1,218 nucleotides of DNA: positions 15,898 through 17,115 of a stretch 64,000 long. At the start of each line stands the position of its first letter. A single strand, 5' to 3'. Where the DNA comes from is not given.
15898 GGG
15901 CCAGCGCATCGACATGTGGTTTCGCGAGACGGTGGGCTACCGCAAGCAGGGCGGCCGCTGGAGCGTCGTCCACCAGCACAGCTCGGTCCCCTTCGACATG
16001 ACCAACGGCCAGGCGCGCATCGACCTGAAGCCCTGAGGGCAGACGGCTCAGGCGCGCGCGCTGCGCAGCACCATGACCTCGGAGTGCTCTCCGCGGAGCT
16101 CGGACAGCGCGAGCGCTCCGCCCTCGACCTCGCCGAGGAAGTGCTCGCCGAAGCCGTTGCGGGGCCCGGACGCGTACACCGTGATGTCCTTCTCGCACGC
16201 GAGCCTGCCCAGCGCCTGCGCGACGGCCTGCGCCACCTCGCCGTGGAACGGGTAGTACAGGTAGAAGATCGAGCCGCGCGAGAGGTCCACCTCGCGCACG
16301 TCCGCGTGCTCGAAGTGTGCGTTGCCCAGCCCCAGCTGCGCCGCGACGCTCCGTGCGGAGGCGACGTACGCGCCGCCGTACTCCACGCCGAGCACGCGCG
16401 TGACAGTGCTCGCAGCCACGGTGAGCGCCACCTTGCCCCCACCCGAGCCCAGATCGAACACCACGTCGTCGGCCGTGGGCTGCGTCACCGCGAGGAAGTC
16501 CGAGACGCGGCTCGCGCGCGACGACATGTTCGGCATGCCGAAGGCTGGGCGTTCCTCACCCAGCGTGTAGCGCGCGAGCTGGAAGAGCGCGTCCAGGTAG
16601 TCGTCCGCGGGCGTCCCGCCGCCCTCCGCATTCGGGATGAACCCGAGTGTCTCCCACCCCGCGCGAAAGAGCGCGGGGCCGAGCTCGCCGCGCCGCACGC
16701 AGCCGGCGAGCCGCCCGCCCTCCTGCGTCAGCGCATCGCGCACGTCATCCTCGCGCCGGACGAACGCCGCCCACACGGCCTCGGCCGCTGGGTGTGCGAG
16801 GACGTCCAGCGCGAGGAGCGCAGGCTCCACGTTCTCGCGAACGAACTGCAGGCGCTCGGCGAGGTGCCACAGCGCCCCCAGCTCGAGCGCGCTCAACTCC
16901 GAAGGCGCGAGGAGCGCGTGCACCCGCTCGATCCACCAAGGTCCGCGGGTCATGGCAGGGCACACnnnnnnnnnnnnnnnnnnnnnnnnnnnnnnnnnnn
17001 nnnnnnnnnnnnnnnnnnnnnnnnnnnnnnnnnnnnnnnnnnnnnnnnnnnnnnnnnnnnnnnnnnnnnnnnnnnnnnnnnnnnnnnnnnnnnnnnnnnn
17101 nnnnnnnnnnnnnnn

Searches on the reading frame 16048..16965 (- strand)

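Call 41: search_protein_families(library=pfam, proteins=[window:16048-16965:-], max_evalue=0.00001)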
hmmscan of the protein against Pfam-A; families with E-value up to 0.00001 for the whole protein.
window:16048-16965:- (305 aa): 2 families
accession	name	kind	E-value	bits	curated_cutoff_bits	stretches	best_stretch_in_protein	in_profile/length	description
PF13649.12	Methyltransf_25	-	1.4e-06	29.4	27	1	169-233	1-65/97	Methyltransferase domain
PF13847.12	Methyltransf_31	-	4.8e-06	26.8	27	1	166-227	4-67/145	Methyltransferase domain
